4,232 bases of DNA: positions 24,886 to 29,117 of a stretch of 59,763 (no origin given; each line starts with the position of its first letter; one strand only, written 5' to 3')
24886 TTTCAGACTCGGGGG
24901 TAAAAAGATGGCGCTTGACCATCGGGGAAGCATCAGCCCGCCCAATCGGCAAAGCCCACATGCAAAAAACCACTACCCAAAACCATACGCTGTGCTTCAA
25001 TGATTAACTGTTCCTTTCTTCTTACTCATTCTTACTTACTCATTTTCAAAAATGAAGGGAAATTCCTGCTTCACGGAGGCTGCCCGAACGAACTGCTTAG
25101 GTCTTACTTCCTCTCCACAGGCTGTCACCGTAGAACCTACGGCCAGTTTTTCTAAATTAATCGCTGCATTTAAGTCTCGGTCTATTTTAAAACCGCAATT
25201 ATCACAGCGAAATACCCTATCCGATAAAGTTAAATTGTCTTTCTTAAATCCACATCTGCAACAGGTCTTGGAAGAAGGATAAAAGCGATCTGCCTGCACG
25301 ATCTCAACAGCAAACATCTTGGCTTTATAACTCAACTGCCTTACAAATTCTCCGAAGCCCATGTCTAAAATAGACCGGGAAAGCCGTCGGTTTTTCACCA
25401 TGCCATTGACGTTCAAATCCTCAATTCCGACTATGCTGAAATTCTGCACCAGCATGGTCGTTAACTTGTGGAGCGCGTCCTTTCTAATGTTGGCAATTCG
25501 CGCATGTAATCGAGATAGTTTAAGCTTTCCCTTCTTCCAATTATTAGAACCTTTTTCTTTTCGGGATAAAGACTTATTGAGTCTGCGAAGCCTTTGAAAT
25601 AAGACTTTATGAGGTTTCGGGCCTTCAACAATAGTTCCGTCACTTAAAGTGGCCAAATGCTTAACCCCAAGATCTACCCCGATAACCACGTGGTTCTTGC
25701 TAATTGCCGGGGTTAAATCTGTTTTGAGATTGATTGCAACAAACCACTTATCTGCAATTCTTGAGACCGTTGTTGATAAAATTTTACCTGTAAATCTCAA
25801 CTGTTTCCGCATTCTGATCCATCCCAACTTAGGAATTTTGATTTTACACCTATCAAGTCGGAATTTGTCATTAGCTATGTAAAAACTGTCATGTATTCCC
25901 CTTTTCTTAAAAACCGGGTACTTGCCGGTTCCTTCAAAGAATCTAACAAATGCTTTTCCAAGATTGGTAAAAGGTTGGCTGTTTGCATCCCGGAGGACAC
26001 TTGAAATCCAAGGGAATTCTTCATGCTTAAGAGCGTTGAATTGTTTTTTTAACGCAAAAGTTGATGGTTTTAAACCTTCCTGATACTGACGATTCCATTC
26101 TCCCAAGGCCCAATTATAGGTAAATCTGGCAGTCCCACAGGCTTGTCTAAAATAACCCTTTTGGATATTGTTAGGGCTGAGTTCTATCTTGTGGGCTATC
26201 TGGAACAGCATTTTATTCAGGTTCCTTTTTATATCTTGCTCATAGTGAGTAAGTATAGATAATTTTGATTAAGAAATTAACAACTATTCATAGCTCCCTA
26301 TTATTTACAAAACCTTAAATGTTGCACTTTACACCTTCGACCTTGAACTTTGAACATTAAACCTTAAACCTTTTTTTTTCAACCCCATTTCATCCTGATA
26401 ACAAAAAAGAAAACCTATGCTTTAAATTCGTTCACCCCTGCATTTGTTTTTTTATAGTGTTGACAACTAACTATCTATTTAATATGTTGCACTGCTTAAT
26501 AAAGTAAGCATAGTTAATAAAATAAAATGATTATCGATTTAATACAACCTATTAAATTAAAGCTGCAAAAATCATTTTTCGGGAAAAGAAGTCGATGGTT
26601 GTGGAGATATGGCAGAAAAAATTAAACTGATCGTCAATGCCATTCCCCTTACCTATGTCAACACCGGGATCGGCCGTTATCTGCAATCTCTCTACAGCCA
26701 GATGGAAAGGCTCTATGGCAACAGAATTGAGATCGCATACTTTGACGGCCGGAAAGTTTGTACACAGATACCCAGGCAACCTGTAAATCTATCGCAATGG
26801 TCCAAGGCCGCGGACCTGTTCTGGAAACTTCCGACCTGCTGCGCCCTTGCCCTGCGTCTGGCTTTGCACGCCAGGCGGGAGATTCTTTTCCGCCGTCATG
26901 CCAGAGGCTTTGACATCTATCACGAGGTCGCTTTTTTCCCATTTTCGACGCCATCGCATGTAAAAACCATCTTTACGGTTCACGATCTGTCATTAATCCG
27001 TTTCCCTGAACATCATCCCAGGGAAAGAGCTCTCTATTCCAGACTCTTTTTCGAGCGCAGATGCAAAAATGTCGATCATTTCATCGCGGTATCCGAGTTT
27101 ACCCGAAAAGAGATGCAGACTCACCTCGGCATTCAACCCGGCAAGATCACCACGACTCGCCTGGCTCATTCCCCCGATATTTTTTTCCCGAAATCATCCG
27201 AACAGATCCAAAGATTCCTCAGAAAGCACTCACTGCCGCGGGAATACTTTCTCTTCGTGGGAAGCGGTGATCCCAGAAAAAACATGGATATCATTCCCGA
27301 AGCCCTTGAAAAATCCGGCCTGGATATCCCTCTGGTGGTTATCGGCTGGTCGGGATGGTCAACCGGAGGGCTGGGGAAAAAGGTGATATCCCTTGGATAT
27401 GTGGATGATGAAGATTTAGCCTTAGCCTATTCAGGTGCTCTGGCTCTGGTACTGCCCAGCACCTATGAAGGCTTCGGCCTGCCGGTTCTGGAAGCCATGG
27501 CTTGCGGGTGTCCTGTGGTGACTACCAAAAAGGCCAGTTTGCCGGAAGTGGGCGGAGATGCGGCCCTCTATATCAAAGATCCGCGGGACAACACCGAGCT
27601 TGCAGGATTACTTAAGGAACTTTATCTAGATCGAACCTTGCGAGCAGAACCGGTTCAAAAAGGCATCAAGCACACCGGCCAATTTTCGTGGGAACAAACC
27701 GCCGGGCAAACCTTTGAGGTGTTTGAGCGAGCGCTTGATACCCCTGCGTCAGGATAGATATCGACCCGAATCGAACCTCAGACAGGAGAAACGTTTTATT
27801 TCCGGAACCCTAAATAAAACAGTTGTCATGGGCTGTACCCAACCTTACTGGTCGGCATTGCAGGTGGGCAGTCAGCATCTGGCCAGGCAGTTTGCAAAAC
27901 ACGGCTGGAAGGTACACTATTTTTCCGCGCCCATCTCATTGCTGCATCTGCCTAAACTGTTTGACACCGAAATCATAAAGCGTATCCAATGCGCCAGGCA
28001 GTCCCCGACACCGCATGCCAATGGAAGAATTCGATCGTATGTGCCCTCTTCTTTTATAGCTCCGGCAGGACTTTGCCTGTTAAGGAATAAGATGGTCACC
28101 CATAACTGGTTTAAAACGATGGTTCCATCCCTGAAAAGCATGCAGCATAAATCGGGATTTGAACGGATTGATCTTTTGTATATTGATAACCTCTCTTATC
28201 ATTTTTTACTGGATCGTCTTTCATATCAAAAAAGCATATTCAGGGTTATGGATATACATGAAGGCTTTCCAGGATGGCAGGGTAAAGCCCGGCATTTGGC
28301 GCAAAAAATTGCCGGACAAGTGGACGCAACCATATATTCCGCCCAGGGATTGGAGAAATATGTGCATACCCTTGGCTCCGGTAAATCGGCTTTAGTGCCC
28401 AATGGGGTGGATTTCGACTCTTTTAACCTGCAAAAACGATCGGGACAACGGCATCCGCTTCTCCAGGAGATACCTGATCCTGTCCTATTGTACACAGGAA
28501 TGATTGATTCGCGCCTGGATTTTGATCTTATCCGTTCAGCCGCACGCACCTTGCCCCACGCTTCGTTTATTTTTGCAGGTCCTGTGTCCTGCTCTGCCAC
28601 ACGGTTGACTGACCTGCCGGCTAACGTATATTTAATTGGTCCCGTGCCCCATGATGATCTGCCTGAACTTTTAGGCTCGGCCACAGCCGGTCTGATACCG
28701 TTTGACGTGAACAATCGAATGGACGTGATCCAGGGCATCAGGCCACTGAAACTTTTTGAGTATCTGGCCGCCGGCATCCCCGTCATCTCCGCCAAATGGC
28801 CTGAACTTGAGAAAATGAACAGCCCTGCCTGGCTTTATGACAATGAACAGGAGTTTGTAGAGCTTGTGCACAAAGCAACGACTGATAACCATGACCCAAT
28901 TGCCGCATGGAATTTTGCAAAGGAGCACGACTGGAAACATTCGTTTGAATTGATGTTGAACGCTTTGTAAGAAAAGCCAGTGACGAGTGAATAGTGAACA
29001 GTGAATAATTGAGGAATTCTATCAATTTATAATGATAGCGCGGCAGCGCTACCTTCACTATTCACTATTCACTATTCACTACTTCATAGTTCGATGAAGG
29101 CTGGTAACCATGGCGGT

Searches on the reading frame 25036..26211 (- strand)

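Call 10: search_protein_families(library=pfam, proteins=[window:25036-26211:-], max_evalue=0.001)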
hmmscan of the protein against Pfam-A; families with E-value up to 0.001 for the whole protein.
window:25036-26211:- (391 aa): 3 families
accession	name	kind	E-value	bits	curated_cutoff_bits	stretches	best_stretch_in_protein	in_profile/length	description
PF01385.25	OrfB_IS605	-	9.7e-30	103.7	30.5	1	169-275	11-120/120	Probable transposase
PF07282.18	Cas12f1-like_TNB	-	1.2e-22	80.3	26.3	1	286-353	1-60/60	Cas12f1-like, TNB domain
PF12323.14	HTH_OrfB_IS605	-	1.1e-12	47.6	21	1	1-48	1-47/47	Helix-turn-helix domain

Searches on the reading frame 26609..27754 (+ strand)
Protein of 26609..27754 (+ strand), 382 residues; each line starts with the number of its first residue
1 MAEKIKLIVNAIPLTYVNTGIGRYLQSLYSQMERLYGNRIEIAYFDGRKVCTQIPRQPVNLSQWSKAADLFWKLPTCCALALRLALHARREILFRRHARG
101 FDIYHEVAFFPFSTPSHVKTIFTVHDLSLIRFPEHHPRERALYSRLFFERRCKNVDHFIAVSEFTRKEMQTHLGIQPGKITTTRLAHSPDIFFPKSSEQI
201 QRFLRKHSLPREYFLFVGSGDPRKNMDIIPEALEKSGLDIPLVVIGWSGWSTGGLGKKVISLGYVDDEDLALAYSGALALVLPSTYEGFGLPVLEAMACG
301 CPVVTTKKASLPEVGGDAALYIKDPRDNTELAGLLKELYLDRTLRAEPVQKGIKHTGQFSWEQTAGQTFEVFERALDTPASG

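Call 9: search_protein_families(library=pfam, proteins=[window:26609-27754:+], max_evalue=0.001)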
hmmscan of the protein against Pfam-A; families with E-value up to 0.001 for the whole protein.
window:26609-27754:+ (382 aa): 5 families
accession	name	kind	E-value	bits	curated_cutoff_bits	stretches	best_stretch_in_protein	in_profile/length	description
PF00534.26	Glycos_transf_1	-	1.2e-25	90.5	26.4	1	207-354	11-171/172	Glycosyl transferases group 1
PF13692.12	Glyco_trans_1_4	-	4.5e-20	72.8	27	1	213-339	3-140/142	Glycosyl transferases group 1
PF13439.12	Glyco_transf_4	-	6.8e-14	52.7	28.5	1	20-182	3-161/170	Glycosyltransferase Family 4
PF13524.12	Glyco_trans_1_2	-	4.1e-08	33.7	25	1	232-366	8-140/144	Glycosyl transferase-like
PF20706.3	GT4-conflict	-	7.6e-06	25.6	26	1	266-308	271-313/385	Family 4 Glycosyltransferase in conflict systems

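Call 87: search_protein_families(library=ncbifam, proteins=[window:26609-27754:+], max_evalue=0.00001)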
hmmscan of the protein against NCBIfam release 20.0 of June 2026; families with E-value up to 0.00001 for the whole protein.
window:26609-27754:+ (382 aa): 12 families
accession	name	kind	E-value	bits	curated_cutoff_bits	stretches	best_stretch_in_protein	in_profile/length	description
TIGR04047.1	MSMEG_0565_glyc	hypoth_equivalog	2.3e-22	79.6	259.85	1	257-373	258-372/373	MSMEG_0565 family glycosyltransferase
NF053787.1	GlcN_PG_synth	equivalog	2.1e-15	56.4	480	1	155-374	144-358/361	N-acetylglucosaminyl phosphatidylglycerol synthase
NF041010.1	glycosy_Agl16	equivalog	9.6e-15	54.3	575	1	107-374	92-350/352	glycosylation protein Agl16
TIGR03449.1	mycothiol_MshA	equivalog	1.1e-14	54.1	462.5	1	257-376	284-404/406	D-inositol-3-phosphate glycosyltransferase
TIGR02149.1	glgA_Coryne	subfamily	2.3e-13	50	302.4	1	265-374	272-389/391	glycogen synthase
TIGR03999.1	thiol_BshA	equivalog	2.1e-10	40.1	273.7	1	254-374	252-372/375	N-acetyl-alpha-D-glucosaminyl L-malate synthase BshA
NF041876.1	EPS_EpsE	equivalog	2.7e-10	40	400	1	254-355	273-375/389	exopolysaccharide biosynthesis GT4 family glycosyltransferase EpsE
TIGR03088.1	stp2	hypoth_equivalog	6.1e-10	38.7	409.05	1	269-376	265-374/374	TIGR03088 family PEP-CTERM/XrtA system glycosyltransferase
NF038295.1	EPS_HpsP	equivalog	2e-08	33.6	550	1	262-374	273-386/388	hormogonium polysaccharide biosynthesis glycosyltransferase HpsP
NF047684.1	TeichurnBiosyTuaC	equivalog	3e-07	29.7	550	1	147-350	157-363/391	teichuronic acid biosynthesis protein TuaC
TIGR04157.1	glyco_rSAM_CFB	subfamily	1.6e-06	27.4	400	1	151-320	166-344/406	TIGR04157 family glycosyltransferase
TIGR02468.1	sucrsPsyn_pln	equivalog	2.2e-06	25.7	1143.95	1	280-363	575-659/1051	sucrose-phosphate synthase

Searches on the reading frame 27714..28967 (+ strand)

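Call 9: search_protein_families(library=pfam, proteins=[window:27714-28967:+], max_evalue=0.001)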
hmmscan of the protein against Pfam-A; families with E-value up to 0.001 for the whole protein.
window:27714-28967:+ (418 aa): 5 families
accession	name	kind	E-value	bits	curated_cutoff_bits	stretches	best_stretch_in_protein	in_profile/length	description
PF13524.12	Glyco_trans_1_2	-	1.6e-10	41.6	25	1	272-415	5-143/144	Glycosyl transferase-like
PF22059.2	GumK_N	-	3.2e-07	30.9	27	1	42-180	4-143/171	Glucuronosyltransferase GumK, N-terminal domain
PF13692.12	Glyco_trans_1_4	-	2e-06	28.6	27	1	256-387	2-138/142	Glycosyl transferases group 1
PF00534.26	Glycos_transf_1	-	0.0002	21.4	26.4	1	255-392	15-159/172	Glycosyl transferases group 1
PF13439.12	Glyco_transf_4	-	0.00075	20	28.5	0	55-235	10-169/170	Glycosyltransferase Family 4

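Call 87: search_protein_families(library=ncbifam, proteins=[window:27714-28967:+], max_evalue=0.00001)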
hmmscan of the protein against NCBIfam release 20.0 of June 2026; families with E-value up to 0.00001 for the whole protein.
window:27714-28967:+ (418 aa): 2 families
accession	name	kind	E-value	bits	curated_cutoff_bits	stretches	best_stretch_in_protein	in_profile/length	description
NF047676.1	TeichurnBiosyTuaH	equivalog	4.3e-23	81.8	550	1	208-416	164-382/384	teichuronic acid biosynthesis protein TuaH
TIGR04047.1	MSMEG_0565_glyc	hypoth_equivalog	7.7e-06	25.2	259.85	0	224-410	160-363/373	MSMEG_0565 family glycosyltransferase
